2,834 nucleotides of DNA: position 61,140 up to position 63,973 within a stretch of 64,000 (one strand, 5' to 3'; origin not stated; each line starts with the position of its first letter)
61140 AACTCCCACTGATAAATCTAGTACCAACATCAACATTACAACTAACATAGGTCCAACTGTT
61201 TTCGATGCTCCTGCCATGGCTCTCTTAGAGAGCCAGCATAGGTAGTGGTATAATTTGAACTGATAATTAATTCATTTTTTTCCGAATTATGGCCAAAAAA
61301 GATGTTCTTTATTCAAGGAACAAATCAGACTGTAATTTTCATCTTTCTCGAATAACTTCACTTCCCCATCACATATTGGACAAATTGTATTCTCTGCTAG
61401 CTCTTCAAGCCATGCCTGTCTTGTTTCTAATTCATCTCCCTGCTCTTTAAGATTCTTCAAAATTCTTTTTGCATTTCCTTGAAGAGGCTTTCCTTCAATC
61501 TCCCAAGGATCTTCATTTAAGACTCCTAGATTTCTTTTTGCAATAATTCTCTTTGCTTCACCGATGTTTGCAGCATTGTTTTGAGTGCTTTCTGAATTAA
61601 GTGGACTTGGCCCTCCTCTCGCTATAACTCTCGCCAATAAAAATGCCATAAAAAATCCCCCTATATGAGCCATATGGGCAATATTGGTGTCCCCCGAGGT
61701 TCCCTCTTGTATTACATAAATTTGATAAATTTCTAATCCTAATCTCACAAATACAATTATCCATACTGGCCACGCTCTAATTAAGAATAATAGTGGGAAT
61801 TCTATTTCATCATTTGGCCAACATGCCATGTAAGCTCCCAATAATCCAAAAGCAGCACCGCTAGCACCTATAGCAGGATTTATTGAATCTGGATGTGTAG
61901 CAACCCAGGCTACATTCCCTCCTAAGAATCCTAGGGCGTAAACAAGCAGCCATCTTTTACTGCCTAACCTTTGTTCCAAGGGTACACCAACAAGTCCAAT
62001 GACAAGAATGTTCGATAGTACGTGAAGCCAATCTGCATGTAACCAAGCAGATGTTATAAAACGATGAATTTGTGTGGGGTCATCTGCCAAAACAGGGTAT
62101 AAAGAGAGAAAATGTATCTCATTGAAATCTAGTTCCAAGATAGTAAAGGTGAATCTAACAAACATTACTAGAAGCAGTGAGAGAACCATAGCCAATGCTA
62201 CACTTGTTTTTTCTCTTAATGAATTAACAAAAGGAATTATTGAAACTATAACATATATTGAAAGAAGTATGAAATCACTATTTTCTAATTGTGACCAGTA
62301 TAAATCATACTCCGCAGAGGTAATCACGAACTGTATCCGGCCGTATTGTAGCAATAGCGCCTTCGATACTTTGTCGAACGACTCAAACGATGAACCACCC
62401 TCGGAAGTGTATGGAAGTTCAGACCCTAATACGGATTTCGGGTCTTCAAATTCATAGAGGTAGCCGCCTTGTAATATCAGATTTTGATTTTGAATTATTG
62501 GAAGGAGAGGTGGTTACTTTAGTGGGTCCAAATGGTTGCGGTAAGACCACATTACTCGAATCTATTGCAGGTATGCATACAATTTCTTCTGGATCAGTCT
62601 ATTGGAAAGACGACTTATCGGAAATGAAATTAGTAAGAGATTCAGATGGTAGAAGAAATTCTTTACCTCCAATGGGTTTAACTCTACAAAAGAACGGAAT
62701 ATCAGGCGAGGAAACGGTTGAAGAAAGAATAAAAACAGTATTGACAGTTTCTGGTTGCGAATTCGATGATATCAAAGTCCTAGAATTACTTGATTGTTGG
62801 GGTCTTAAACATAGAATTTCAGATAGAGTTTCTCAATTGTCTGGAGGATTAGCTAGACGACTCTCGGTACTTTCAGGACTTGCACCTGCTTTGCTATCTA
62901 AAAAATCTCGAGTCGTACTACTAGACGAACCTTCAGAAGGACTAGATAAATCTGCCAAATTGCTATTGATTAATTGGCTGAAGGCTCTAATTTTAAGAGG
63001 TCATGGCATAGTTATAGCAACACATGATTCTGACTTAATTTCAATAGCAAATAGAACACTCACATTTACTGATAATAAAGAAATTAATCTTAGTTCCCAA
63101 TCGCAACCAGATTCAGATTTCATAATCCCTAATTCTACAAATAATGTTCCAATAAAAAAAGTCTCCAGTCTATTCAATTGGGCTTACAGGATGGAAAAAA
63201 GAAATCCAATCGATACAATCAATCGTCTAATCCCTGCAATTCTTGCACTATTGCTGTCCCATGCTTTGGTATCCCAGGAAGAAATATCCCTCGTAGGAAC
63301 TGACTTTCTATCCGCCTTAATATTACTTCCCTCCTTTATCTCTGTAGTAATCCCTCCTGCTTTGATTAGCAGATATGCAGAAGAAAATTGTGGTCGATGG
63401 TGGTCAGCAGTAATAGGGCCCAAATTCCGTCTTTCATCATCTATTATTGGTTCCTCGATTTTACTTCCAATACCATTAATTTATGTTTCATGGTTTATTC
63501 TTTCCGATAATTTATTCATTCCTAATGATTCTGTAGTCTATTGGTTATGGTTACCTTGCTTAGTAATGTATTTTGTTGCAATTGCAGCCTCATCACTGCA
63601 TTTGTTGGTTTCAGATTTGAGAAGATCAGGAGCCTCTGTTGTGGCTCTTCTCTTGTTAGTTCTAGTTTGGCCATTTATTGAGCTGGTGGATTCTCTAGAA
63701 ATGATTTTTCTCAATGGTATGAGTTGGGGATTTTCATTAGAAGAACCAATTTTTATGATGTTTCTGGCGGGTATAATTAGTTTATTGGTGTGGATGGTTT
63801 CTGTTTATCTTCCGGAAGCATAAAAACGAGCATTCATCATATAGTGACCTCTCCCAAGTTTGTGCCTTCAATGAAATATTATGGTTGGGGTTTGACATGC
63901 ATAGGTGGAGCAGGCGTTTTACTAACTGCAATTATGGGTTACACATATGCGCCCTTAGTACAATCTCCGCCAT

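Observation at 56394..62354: Adjacent rhomboid and 1607-aa single-pass S8 subtilase both end in cytoplasmic CPxC zinc ribbons: possible protease-shedding or signalling pair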

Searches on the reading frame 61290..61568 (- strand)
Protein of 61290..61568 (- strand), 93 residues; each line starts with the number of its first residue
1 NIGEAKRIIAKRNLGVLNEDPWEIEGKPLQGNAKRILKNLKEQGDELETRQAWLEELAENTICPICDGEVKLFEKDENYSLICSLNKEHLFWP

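Call 61: search_protein_families(library=pfam, proteins=[window:61290-61568:-], max_evalue=10)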
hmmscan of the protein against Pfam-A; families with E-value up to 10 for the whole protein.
seq(93 aa): 5 families
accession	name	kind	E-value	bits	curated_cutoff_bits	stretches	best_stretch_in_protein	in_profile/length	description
PF10238.14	Eapp_C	-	0.064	13.9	25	1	35-81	82-128/134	E2F-associated phosphoprotein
PF14471.11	DUF4428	-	0.082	13.2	27.8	1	62-75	1-14/51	Domain of unknown function (DUF4428)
PF25600.1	TRIM_CC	-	0.24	11.7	30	1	30-60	59-89/142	TRIM protein coiled-coil region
PF04423.19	Rad50_zn_hook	-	0.34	11.2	24.3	1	51-69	9-28/52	Rad50 zinc hook motif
PF05605.18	zf-Di19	-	0.42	11.3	27.5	1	58-71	29-42/54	Drought induced 19 protein (Di19), zinc-binding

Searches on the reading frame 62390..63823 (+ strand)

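Call 3: search_protein_families(library=pfam, proteins=[window:62390-63823:+], max_evalue=0.1)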
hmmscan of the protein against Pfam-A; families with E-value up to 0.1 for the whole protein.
window:62390-63823:+ (477 aa): 22 families
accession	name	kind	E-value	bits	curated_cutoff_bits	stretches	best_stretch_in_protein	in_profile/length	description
PF00005.33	ABC_tran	-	1.3e-19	71.6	25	1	30-182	2-136/137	ABC transporter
PF13304.12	AAA_21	-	1.8e-10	41.8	27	2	43-71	3-28/304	AAA domain, putative AbiEii toxin, Type IV TA system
PF02463.25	SMC_N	-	4.5e-05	23.4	40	1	39-226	24-211/220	RecF/RecN/SMC N terminal domain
PF13476.12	AAA_23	-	5e-05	24.5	27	1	15-60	3-40/201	AAA domain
PF05729.18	NACHT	-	0.0034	17.7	26.7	1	41-60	2-21/167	NACHT domain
PF13175.12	AAA_15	-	0.0034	17.5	32.1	1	40-62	24-46/374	AAA ATPase domain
PF00004.35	AAA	-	0.0049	17.8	21.2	1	43-62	2-21/131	ATPase family associated with various cellular activities (AAA)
PF20720.3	nSTAND3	-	0.008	16.3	27.2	1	38-83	16-61/155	Novel STAND NTPase 3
PF00931.28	NB-ARC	-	0.012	15.3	23.5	1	38-61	17-40/248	NB-ARC domain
PF03193.22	RsgA_GTPase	-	0.013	15.8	30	1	35-70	102-137/174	RsgA GTPase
PF01637.24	ATPase_2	-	0.018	15.3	33.2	1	40-82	21-63/225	ATPase domain predominantly from Archaea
PF13173.12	AAA_14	-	0.024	15.1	27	1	40-64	3-27/129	AAA domain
PF13555.12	AAA_29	-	0.025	14.8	27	1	39-59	23-42/61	P-loop containing region of AAA domain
PF13238.12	AAA_18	-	0.027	15.4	29.4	0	42-86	1-42/128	AAA domain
PF13481.12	AAA_25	-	0.028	14.5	27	1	37-59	31-53/195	AAA domain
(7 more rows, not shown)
